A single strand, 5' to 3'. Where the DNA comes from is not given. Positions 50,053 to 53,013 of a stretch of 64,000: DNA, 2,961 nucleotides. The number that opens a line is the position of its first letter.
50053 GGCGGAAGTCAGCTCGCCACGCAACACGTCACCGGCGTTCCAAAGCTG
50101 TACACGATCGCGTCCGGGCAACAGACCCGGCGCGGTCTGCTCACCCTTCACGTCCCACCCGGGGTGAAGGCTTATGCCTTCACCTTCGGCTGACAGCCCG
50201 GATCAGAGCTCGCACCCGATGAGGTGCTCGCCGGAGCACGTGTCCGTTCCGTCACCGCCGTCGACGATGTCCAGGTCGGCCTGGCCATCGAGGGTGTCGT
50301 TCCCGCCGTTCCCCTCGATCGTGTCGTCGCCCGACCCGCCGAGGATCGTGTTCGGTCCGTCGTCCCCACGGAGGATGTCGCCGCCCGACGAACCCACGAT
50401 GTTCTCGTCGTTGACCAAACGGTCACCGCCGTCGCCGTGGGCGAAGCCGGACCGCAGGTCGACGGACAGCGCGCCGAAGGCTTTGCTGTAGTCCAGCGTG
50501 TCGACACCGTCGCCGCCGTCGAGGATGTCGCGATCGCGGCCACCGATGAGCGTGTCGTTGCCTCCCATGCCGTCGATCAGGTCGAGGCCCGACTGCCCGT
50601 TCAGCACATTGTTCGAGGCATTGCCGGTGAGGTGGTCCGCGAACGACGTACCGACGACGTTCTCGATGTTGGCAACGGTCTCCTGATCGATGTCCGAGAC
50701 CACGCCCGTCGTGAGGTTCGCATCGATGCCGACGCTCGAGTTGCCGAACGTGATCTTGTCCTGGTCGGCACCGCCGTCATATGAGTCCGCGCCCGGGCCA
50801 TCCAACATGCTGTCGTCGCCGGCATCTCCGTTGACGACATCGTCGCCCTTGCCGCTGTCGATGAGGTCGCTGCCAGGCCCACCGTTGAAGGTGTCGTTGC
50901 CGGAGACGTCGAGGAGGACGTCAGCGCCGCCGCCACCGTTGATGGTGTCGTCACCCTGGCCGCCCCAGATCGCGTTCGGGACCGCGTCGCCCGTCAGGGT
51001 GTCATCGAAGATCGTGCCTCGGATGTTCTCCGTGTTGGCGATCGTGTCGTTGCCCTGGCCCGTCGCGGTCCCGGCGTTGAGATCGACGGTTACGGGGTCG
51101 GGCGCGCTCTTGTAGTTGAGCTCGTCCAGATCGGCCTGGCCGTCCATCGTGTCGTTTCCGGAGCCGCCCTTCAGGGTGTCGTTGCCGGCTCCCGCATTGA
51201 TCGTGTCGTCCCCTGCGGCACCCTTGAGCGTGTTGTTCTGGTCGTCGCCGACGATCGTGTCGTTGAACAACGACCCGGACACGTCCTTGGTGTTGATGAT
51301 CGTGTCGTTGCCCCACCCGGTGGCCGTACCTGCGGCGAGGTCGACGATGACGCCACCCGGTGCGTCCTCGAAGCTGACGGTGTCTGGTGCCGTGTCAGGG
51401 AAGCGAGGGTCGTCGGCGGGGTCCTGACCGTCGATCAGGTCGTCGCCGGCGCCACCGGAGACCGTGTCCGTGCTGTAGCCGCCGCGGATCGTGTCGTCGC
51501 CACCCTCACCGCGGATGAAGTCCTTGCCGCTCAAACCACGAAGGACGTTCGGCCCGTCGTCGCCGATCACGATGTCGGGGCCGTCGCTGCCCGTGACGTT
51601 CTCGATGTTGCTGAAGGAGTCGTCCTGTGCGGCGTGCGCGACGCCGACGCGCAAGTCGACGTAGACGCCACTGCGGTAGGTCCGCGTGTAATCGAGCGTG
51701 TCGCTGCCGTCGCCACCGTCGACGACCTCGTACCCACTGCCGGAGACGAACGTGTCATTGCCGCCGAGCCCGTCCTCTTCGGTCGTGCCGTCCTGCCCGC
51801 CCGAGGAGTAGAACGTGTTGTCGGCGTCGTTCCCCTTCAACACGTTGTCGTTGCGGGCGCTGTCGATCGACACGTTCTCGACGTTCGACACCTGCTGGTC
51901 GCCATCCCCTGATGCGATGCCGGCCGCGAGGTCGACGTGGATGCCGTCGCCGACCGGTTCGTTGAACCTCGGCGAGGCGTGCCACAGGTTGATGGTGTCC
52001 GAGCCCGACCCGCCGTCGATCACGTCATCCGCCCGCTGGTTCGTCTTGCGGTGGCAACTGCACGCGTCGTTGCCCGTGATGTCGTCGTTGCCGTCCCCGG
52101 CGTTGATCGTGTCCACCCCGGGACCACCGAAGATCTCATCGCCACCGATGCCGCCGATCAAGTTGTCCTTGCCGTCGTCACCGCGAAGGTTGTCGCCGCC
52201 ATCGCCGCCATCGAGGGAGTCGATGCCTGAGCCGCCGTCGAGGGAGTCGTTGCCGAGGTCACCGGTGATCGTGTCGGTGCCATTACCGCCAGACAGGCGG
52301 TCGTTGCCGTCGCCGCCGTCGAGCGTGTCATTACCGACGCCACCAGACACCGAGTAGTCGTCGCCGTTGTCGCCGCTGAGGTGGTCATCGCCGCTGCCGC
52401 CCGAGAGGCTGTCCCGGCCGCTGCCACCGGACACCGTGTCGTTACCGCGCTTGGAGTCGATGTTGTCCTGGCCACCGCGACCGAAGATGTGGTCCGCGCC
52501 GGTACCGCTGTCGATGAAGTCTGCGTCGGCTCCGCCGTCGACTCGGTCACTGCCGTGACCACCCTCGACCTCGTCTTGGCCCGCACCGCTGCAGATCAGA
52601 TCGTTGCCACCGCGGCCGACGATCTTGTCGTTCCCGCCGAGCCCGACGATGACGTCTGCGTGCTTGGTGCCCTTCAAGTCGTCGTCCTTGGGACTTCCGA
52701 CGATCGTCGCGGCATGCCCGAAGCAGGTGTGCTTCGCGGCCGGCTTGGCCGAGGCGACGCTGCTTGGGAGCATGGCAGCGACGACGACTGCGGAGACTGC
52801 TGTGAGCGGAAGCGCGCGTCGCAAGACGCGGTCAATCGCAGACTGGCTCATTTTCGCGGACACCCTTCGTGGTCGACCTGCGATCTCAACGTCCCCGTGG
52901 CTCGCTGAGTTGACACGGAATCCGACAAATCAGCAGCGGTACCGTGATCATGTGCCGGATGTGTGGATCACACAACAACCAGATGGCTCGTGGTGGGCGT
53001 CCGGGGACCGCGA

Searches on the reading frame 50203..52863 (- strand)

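Call 44: search_protein_families(library=pfam, proteins=[window:50203-52863:-], max_evalue=0.00001)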
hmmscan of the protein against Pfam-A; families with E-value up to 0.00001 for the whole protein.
window:50203-52863:- (886 aa): 1 family
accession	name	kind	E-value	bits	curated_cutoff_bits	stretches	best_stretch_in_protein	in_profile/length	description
PF00353.25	HemolysinCabind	-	2e-78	258.1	23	10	530-564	2-36/36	RTX calcium-binding nonapeptide repeat (4 copies)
